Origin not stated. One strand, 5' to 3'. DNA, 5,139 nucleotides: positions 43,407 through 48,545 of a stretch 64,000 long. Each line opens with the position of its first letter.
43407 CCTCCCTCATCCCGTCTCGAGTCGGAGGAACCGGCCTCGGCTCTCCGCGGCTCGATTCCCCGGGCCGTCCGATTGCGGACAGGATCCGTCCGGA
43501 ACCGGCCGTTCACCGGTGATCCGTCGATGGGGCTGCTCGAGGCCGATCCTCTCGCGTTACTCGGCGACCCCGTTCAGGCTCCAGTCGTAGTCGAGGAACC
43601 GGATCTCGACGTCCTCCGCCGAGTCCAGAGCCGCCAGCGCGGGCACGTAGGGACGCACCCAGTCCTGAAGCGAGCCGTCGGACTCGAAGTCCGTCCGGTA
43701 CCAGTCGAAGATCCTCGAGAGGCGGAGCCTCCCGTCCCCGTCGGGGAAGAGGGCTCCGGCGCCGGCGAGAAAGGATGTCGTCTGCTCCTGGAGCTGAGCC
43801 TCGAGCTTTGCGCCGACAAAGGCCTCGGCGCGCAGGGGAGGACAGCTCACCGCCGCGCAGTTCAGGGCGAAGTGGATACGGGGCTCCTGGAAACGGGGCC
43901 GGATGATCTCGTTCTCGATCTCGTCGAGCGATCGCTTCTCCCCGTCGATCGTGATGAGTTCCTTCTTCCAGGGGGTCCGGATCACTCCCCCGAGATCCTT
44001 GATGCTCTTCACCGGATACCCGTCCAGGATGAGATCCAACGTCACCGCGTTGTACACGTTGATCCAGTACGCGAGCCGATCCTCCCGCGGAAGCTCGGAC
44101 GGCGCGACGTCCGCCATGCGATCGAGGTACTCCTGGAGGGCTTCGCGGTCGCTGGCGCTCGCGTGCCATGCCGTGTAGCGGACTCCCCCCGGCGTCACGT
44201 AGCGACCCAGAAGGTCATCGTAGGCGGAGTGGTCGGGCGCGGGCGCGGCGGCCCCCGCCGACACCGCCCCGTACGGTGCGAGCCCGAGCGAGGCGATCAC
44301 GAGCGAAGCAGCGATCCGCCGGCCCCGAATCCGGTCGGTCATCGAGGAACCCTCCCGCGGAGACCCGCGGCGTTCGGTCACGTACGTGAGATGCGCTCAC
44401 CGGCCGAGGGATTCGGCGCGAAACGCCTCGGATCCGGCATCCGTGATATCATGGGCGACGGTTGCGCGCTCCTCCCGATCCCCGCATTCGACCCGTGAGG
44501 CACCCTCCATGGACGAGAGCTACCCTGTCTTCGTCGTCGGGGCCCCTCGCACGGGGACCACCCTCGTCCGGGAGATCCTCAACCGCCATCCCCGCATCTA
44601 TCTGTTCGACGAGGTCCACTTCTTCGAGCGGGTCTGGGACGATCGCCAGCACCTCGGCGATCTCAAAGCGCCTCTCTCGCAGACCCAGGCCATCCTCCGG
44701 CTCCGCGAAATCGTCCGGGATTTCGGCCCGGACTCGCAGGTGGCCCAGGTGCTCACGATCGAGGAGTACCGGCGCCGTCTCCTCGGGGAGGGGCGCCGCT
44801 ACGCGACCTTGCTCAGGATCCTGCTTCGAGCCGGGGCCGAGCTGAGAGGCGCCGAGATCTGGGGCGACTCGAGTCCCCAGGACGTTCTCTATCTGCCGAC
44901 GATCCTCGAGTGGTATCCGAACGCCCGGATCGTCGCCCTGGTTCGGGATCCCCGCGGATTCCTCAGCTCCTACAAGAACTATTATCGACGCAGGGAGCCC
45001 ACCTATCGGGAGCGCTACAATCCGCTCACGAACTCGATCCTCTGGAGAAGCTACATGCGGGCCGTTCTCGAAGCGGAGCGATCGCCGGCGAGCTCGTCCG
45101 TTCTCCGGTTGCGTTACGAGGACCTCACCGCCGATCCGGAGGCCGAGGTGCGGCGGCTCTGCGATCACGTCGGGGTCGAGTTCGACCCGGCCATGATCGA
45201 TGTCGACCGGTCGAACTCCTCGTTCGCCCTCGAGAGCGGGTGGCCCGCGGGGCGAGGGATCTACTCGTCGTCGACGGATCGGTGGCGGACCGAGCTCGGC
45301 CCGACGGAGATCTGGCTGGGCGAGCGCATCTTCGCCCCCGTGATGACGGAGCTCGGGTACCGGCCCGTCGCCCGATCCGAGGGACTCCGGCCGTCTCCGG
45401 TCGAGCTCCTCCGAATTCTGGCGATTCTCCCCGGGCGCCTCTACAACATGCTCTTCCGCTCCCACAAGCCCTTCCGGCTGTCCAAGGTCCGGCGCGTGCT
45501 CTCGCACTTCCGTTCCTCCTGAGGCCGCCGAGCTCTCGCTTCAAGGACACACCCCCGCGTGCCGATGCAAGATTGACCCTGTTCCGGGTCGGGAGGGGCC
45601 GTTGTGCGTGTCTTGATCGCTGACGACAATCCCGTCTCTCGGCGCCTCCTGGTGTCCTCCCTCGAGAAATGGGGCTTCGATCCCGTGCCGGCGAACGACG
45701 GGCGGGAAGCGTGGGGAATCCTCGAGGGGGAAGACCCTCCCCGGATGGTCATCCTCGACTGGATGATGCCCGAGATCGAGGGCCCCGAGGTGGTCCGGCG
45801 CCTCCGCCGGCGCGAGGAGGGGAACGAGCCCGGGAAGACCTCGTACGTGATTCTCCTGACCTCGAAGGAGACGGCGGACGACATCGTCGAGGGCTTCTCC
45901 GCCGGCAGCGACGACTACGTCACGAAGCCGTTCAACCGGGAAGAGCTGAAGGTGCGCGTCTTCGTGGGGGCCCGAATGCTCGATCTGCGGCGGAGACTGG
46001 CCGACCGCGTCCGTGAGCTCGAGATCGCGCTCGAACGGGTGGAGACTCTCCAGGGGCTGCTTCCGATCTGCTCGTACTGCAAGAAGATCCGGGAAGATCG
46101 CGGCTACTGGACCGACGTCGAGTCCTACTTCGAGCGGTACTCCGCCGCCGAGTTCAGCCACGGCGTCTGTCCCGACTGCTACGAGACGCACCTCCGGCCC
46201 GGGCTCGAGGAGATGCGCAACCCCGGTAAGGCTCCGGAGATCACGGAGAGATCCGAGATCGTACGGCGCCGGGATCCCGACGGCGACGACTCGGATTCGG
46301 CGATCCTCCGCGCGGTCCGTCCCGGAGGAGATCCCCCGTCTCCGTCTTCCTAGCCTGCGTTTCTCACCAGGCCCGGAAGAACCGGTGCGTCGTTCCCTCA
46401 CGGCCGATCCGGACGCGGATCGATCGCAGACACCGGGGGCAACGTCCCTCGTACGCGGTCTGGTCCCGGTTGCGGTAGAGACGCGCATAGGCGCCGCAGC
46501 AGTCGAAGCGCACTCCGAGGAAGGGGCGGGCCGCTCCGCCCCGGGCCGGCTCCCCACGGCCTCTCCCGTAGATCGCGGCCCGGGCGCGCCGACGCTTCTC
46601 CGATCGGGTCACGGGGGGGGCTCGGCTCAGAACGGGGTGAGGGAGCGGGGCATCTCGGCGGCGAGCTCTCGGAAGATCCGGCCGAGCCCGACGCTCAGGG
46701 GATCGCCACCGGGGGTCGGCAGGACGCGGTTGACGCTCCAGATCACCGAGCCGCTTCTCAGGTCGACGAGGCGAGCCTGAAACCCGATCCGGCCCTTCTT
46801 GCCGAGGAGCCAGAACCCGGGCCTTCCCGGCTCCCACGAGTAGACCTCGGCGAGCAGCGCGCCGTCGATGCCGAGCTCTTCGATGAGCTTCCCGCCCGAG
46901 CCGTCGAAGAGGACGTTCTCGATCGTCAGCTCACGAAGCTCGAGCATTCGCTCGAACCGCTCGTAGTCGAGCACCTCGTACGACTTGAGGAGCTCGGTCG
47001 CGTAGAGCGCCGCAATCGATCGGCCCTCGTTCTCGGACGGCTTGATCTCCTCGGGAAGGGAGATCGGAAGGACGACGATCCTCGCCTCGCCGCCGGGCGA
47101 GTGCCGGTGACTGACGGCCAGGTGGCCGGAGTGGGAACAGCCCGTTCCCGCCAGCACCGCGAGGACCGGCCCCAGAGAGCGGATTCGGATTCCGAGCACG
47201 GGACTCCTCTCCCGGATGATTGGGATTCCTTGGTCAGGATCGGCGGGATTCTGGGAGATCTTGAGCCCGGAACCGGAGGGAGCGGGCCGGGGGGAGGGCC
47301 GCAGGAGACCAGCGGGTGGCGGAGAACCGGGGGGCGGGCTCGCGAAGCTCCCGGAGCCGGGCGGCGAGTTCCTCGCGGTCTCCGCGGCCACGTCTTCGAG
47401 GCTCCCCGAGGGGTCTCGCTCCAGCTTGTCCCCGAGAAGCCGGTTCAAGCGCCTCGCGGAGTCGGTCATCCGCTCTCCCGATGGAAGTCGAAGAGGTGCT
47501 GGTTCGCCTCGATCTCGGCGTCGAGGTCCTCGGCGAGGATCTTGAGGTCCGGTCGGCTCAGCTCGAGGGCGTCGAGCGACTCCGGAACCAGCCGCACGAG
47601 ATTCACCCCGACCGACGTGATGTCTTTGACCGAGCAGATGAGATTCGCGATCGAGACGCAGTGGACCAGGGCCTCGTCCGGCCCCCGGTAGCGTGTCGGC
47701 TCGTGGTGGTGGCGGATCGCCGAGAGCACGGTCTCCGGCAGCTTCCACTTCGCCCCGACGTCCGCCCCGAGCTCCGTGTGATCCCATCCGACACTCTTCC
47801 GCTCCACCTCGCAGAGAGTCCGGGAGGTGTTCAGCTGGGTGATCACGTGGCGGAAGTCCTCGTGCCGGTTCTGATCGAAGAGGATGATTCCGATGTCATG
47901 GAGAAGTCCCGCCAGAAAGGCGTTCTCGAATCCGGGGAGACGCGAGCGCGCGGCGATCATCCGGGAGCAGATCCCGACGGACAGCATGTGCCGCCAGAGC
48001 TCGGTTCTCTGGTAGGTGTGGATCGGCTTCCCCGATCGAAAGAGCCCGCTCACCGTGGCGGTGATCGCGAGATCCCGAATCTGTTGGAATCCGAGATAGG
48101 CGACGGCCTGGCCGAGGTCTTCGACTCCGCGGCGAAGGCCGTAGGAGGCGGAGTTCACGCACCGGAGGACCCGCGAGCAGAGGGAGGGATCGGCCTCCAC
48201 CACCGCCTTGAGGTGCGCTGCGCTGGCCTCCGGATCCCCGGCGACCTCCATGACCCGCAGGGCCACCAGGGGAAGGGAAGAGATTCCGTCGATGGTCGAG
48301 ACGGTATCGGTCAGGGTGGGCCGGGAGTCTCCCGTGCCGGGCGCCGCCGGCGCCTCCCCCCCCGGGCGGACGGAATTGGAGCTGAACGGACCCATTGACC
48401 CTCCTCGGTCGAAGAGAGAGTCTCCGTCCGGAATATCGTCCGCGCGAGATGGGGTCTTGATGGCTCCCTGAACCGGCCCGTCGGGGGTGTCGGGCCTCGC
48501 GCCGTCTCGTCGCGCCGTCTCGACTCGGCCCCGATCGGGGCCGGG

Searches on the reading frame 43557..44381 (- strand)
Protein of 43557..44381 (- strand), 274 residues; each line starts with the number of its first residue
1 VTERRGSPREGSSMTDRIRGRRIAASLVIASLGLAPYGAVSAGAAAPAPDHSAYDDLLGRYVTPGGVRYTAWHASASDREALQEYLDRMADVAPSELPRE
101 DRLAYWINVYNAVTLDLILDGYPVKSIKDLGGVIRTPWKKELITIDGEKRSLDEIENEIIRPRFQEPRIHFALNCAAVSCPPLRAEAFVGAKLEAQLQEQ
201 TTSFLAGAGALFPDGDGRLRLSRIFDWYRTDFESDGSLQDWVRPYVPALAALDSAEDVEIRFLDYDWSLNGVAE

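Call 9: search_protein_families(library=pfam, proteins=[window:43557-44381:-], max_evalue=0.00001)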
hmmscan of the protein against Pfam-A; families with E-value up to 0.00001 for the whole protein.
window:43557-44381:- (274 aa): 1 family
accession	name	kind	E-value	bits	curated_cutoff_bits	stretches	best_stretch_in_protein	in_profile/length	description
PF04784.19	DUF547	-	1e-28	100.3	27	1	95-205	2-125/125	Protein of unknown function, DUF547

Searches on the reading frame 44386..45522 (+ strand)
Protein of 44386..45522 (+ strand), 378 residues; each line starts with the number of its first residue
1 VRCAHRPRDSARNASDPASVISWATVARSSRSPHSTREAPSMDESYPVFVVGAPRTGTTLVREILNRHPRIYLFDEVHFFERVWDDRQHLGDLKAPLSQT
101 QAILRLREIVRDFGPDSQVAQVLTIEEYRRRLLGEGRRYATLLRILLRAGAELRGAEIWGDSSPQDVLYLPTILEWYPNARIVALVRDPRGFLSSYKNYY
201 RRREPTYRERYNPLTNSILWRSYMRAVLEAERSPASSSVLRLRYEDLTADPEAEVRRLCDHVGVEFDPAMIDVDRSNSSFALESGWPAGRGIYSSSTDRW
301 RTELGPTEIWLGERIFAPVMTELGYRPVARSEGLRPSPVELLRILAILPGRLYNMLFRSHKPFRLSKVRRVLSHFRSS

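Call 10: search_protein_families(library=pfam, proteins=[window:44386-45522:+], max_evalue=0.00001)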
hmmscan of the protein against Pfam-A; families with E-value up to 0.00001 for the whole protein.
window:44386-45522:+ (378 aa): 3 families
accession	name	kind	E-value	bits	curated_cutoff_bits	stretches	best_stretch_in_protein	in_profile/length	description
PF13469.12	Sulfotransfer_3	-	6.2e-37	128.4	27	1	47-268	1-216/216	Sulfotransferase family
PF00685.33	Sulfotransfer_1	-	2.5e-16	60.3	22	1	176-281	87-198/255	Sulfotransferase domain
PF17784.7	Sulfotransfer_4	-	9.4e-07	29.3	22.8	0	168-225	79-137/215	Sulfotransferase domain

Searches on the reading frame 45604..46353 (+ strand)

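Call 10: search_protein_families(library=pfam, proteins=[window:45604-46353:+], max_evalue=0.00001)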
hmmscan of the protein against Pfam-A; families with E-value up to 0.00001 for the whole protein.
window:45604-46353:+ (249 aa): 1 family
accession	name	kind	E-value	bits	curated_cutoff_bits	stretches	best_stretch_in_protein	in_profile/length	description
PF00072.30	Response_reg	-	5.7e-24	84.9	30.2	1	3-119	1-110/111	Response regulator receiver domain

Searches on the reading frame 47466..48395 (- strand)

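Call 10: search_protein_families(library=pfam, proteins=[window:47466-48395:-], max_evalue=0.00001)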
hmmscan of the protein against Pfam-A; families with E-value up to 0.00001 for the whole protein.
window:47466-48395:- (309 aa): 2 families
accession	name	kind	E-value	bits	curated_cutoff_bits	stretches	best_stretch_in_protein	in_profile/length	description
PF08668.18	HDOD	-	4.1e-53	180.2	22.9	1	39-233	2-196/196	HDOD domain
PF01966.28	HD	-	4.1e-10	40.4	22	1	134-250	2-110/116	HD domain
